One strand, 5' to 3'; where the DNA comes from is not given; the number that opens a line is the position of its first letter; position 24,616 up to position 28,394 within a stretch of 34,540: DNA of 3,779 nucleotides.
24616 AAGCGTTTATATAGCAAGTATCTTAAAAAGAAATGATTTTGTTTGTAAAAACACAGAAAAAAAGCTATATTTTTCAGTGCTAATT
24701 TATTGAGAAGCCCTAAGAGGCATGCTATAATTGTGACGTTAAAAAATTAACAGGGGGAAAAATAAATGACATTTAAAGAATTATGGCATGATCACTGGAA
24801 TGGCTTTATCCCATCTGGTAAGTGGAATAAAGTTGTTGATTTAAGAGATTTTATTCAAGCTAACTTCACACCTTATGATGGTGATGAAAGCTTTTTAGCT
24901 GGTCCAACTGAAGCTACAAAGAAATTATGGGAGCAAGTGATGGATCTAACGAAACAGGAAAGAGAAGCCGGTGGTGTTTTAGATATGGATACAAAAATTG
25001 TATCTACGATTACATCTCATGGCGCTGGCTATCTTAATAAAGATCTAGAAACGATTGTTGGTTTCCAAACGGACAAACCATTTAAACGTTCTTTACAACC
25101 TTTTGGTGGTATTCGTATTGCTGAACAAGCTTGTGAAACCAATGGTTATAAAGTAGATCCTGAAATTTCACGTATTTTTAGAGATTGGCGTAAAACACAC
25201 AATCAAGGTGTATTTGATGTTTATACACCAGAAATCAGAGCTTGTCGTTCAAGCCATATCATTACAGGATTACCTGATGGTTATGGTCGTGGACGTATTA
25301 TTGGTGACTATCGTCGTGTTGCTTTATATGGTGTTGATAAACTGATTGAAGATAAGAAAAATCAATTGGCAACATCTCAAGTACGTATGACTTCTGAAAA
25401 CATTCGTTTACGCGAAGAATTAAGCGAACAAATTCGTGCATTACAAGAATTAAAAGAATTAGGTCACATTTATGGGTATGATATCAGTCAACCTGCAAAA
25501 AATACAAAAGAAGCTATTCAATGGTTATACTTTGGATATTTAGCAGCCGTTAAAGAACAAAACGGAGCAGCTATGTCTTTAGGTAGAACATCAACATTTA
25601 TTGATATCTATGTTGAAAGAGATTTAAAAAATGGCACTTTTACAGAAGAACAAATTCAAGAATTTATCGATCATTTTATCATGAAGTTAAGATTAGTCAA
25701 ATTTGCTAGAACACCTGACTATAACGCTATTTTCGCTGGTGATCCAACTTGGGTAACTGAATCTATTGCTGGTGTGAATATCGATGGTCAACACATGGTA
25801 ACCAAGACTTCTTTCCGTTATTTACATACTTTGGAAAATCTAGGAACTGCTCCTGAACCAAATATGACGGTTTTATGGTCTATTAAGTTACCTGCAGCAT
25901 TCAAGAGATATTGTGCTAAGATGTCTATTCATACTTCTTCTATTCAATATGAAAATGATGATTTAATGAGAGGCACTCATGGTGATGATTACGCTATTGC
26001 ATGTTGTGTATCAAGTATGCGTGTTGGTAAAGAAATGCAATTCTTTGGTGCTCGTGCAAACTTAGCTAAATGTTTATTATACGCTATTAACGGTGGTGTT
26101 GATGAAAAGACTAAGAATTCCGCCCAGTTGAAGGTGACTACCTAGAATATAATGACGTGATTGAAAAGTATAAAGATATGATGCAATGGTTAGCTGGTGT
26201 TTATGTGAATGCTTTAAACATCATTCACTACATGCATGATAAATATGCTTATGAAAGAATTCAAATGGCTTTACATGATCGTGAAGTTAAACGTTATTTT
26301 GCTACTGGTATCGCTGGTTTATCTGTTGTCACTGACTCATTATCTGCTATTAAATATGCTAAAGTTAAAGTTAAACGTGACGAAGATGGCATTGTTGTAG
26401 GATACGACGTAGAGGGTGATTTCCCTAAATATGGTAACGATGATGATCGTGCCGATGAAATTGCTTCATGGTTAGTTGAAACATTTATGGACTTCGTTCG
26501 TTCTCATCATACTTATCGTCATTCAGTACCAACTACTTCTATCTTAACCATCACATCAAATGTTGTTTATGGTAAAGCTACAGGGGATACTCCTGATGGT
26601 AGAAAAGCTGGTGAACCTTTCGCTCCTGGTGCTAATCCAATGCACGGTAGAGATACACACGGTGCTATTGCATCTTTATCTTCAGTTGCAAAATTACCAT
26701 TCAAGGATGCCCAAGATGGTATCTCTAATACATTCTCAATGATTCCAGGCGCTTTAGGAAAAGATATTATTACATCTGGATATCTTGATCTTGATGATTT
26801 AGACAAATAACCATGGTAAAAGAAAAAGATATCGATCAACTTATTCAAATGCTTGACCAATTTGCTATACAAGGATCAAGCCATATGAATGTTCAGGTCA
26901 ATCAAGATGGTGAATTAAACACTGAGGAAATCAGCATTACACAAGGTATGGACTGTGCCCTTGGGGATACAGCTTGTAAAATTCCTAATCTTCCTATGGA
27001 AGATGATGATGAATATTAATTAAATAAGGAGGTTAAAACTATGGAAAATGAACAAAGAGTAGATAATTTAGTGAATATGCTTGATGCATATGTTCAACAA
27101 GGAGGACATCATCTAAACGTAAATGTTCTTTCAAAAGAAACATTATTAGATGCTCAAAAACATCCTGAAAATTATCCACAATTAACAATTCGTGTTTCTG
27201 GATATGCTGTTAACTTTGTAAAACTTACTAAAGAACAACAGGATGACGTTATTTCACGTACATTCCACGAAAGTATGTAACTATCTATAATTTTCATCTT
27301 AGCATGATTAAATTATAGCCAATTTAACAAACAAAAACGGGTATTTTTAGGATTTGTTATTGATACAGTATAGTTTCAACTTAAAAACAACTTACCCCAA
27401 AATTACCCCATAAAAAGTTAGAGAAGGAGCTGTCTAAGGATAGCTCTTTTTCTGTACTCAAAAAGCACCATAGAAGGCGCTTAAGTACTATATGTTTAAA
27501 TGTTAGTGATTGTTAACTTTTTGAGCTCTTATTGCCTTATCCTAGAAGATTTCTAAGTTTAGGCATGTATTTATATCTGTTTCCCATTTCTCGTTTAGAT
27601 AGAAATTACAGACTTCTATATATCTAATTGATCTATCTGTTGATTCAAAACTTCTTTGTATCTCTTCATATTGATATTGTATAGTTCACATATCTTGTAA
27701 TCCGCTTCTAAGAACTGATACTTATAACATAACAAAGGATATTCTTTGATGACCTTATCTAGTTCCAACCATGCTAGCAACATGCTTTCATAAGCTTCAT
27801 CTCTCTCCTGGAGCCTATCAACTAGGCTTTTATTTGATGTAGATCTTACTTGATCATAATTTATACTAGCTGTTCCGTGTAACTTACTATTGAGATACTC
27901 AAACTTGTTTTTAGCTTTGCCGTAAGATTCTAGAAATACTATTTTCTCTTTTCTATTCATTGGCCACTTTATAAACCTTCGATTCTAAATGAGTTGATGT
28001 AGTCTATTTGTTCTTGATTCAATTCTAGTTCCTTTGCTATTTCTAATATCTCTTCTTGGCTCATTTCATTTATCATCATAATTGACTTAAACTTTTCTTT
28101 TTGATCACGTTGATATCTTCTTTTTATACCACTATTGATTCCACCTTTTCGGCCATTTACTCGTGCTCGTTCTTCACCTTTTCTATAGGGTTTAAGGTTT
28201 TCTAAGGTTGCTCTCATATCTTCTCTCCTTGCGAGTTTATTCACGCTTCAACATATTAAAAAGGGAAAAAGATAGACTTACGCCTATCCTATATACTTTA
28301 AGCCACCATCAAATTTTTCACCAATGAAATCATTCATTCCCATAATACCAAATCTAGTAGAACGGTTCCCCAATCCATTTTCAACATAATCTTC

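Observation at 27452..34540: PICI-like phage satellite (or late-gene-less prophage arm) inserted next to the pfl locus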

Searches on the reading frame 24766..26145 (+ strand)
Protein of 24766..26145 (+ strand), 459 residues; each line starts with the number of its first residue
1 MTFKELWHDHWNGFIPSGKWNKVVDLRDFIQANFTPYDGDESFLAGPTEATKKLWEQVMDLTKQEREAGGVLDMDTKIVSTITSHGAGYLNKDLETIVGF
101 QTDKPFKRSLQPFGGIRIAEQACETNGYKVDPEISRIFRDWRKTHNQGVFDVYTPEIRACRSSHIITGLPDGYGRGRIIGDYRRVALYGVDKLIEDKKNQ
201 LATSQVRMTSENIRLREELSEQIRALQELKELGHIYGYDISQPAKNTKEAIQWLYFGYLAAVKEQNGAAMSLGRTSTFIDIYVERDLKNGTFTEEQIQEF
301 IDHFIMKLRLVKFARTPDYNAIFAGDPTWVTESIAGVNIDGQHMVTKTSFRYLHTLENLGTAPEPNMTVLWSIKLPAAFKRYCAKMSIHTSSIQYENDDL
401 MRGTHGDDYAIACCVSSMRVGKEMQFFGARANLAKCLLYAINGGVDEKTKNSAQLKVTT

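Call 8: search_protein_families(library=pfam, proteins=[window:24766-26145:+], max_evalue=0.1)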
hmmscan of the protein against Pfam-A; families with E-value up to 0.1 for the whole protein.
window:24766-26145:+ (459 aa): 2 families
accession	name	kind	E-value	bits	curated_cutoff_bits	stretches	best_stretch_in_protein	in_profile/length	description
PF02901.20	PFL-like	-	4.4e-155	518.4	24.3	1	30-454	8-470/647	Pyruvate formate lyase-like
PF11230.13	YjjI-like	-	0.0037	16.1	23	1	360-421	159-221/485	Glycyl radical enzyme YjjI-like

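Call 79: list_cluster_members(proteins=[window:24766-26145:+, window:26157-26810:+, window:26813-27019:+, L009:532-1257:-, window:27969-28244:-, window:29900-30136:-, window:30133-30387:-])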
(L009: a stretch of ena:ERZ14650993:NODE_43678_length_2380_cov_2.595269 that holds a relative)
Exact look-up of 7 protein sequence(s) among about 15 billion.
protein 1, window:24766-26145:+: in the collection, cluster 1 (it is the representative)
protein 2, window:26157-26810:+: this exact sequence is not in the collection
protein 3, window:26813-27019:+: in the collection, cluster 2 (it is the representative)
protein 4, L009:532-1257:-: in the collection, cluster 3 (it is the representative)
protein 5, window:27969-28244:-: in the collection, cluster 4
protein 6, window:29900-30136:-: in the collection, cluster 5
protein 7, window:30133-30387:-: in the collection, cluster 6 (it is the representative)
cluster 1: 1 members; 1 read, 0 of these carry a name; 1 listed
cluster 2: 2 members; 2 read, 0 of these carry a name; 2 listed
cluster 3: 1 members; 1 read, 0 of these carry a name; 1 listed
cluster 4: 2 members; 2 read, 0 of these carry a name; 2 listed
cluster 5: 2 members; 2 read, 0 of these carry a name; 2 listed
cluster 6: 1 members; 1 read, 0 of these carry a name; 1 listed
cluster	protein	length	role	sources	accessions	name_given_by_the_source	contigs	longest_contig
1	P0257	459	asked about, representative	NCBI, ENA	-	-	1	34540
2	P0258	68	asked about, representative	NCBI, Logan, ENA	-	-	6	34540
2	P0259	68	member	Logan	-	-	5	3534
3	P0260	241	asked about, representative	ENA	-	-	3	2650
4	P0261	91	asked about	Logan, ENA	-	-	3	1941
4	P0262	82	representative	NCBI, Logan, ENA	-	-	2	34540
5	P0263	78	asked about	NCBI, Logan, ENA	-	-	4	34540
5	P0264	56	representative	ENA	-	-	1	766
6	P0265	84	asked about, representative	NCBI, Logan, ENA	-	-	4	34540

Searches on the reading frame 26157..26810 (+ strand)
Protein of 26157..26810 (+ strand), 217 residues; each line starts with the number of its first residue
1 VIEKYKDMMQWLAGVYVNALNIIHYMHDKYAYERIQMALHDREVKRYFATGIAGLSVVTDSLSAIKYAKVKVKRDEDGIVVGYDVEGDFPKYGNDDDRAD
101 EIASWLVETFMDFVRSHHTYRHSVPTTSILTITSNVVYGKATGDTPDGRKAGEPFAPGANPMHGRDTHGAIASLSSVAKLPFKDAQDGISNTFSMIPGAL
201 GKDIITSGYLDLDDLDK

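Call 8: search_protein_families(library=pfam, proteins=[window:26157-26810:+], max_evalue=0.1)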
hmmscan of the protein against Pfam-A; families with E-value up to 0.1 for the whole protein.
window:26157-26810:+ (217 aa): 2 families
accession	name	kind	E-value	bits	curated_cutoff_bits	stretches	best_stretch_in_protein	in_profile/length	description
PF02901.20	PFL-like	-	1.2e-49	170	24.3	1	2-139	486-647/647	Pyruvate formate lyase-like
PF01228.26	Gly_radical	-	2.4e-10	41.3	22.2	1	155-202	1-48/106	Glycine radical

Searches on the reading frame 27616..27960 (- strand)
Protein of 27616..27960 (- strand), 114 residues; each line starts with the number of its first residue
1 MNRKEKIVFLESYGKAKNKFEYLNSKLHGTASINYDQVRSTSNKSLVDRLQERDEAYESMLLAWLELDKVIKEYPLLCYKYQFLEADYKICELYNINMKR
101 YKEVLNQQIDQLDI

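Call 3: search_protein_families(library=pfam, proteins=[window:27616-27960:-], max_evalue=0.1)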
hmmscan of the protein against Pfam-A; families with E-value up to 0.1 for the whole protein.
window:27616-27960:- (114 aa): 0 families

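Call 4: search_protein_families(library=phrogs, proteins=[window:27616-27960:-], max_evalue=0.01)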
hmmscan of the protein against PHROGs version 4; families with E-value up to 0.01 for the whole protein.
window:27616-27960:- (114 aa): 0 families

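Call 47: search_protein_families(library=padloc, proteins=[window:27616-27960:-], max_evalue=0.1)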
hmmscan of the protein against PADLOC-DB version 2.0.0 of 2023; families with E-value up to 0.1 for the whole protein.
window:27616-27960:- (114 aa): 0 families

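Call 48: search_protein_families(library=ncbifam, proteins=[window:27616-27960:-], max_evalue=0.1)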
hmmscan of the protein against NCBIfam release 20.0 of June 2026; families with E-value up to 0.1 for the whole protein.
window:27616-27960:- (114 aa): 1 family
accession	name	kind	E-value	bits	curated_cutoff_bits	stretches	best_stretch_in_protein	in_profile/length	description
NF005838.0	PRK07748.1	equivalog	0.075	12.5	169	1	18-74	53-111/207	3'-5' exonuclease KapD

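Call 54: search_solved_structures(query=A3, max_evalue=1)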
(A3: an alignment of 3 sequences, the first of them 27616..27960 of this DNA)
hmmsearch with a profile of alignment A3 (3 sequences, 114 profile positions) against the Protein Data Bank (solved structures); distinct sequences matched with E-value up to 1: 3.
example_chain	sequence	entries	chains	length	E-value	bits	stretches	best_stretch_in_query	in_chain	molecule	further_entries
8etq_A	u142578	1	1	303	0.0019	21.9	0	75-111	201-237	k-cTRP5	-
8y6v_K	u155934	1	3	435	0.0083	19.8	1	8-52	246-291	gp93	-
5wuq_A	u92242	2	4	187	0.069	16.8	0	33-84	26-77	ECF RNA polymerase sigma factor SigW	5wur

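Call 63: find_encoding_contigs(protein=window:27616-27960:-, flank=4000, max_places=10)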
Protein window:27616-27960:- (114 aa): 6 contigs read that carry it; 6 places shown.
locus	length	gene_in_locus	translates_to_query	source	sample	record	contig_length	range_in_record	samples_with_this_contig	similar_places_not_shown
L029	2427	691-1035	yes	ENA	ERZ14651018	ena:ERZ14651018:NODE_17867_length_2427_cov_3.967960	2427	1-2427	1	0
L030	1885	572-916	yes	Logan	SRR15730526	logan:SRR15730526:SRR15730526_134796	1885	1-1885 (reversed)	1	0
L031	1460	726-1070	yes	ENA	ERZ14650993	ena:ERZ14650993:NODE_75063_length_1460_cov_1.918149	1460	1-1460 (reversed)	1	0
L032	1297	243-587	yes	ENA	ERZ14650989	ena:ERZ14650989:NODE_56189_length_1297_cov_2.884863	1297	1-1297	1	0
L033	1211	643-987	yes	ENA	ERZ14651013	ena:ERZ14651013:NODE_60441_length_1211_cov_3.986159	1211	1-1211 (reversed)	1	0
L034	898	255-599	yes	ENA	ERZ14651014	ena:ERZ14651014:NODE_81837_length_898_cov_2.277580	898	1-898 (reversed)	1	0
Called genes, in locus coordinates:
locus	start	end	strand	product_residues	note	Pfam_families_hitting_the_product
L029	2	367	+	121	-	?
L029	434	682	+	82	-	-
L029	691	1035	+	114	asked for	-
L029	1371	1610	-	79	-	PF01228:Gly_radical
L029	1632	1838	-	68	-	-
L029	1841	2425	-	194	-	?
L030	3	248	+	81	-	?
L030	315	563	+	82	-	-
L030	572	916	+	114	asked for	-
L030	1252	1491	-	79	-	PF01228:Gly_radical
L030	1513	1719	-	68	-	-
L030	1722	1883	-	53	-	?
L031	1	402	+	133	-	?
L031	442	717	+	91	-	-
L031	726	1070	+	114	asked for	-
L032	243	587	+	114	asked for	-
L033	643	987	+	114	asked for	-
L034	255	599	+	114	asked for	-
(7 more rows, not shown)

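Call 74: search_dna_similar(query=window:27616-27960:-, collection=phages, mode=protein, max_evalue=0.01, max_rows=12)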
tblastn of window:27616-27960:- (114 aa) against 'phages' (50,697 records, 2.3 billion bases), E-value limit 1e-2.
No match.

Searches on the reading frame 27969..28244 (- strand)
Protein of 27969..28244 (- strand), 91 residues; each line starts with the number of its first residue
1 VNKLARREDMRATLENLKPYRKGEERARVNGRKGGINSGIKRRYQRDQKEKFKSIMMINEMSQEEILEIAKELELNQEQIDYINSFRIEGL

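Call 3: search_protein_families(library=pfam, proteins=[window:27969-28244:-], max_evalue=0.1)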
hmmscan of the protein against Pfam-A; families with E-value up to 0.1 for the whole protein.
window:27969-28244:- (91 aa): 1 family
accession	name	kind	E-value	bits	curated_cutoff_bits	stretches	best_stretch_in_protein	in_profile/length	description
PF05764.18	YL1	-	0.033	14.7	29.2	1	6-74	121-198/239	YL1 nuclear protein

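Call 4: search_protein_families(library=phrogs, proteins=[window:27969-28244:-], max_evalue=0.01)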
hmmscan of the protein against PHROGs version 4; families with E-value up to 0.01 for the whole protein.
window:27969-28244:- (91 aa): 1 family
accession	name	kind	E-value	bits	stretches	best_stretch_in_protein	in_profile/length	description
phrog_2412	-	unknown function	9.7e-06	26.7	1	12-76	2-66/150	-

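Call 47: search_protein_families(library=padloc, proteins=[window:27969-28244:-], max_evalue=0.1)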
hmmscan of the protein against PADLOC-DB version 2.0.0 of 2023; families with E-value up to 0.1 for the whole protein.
window:27969-28244:- (91 aa): 0 families

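Call 48: search_protein_families(library=ncbifam, proteins=[window:27969-28244:-], max_evalue=0.1)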
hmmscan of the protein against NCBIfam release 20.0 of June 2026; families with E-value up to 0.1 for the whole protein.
window:27969-28244:- (91 aa): 1 family
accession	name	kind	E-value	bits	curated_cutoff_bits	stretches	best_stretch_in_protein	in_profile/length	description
NF003925.0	PRK05443.3-3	equivalog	0.0079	14.4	707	1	39-87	89-134/688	RNA degradosome polyphosphate kinase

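Call 73: search_dna_similar(query=window:27969-28244:-, collection=phages, mode=protein, max_evalue=0.01, max_rows=12)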
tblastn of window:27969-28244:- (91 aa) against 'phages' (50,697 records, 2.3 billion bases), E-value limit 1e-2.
No match.
